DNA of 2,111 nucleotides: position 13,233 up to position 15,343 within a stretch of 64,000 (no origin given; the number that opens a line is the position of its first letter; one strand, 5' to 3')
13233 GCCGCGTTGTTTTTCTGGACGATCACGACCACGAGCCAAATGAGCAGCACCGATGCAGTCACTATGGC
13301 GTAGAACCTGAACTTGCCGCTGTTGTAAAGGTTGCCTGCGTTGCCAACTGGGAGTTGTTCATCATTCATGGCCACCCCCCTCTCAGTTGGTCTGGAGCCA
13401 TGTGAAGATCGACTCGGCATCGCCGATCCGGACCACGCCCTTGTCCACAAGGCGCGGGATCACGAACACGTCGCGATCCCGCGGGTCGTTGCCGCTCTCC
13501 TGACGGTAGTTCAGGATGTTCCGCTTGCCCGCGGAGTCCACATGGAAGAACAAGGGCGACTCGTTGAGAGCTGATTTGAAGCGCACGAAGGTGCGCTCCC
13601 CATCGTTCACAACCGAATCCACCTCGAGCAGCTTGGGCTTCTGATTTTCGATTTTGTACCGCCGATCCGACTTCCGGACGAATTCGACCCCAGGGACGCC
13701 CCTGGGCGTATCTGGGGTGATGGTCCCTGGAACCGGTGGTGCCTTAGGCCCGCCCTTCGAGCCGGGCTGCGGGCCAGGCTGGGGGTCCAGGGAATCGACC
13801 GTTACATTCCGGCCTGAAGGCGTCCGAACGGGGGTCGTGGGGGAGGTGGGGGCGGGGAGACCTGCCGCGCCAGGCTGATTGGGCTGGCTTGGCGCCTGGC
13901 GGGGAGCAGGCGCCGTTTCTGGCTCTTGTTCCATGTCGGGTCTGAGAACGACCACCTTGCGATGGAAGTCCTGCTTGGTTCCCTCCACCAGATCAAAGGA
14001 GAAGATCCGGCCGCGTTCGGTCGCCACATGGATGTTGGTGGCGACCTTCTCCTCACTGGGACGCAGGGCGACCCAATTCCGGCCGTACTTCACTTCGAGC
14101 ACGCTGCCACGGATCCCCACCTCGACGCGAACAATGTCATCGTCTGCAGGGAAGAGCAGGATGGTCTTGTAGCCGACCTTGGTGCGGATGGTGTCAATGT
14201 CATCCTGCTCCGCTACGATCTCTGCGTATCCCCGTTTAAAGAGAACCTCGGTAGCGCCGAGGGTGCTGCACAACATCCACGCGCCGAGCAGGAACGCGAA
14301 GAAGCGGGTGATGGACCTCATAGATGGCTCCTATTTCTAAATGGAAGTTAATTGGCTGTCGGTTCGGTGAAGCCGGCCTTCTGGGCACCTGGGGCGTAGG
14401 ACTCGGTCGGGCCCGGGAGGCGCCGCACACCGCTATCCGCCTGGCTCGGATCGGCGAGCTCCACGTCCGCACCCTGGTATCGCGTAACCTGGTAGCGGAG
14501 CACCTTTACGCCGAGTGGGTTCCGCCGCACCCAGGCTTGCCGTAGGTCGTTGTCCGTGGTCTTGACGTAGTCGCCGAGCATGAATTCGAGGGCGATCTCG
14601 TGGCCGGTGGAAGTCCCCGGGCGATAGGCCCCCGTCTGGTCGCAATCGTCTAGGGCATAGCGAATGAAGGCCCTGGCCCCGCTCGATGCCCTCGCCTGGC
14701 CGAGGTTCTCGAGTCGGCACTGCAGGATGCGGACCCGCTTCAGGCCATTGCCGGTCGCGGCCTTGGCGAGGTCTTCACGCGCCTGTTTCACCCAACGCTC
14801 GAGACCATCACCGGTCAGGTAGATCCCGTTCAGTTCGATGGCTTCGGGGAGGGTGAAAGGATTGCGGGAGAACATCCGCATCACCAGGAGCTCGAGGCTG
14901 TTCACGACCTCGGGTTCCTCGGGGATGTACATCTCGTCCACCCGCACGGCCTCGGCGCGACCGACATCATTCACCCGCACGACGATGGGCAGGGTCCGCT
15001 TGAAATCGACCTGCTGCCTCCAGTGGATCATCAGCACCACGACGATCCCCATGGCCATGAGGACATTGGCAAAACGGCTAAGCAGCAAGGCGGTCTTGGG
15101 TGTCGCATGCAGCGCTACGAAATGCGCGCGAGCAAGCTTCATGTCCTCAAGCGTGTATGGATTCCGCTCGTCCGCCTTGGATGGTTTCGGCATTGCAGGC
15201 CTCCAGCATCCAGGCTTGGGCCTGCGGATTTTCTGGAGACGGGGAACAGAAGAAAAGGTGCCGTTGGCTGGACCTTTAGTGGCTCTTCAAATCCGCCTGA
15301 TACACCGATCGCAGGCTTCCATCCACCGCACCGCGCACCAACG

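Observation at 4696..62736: A 13-nt motif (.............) marks essentially every transcription unit of the element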

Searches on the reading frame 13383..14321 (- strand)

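Call 19: search_protein_families(library=pfam, proteins=[window:13383-14321:-], max_evalue=0.01)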
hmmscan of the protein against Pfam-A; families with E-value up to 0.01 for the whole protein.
window:13383-14321:- (312 aa): 1 family
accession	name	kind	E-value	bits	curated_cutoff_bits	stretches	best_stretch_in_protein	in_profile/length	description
PF03524.21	CagX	-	1.2e-21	77.9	34.2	1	39-302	10-191/198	Conjugal transfer protein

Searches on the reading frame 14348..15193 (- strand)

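Call 8: search_protein_families(library=pfam, proteins=[window:14348-15193:-], max_evalue=0.01)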
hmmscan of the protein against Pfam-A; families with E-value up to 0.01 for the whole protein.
window:14348-15193:- (281 aa): 1 family
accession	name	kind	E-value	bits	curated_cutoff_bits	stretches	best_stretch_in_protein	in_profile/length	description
PF04335.19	VirB8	-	8.7e-06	26.1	23.2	0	213-237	187-211/213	VirB8 protein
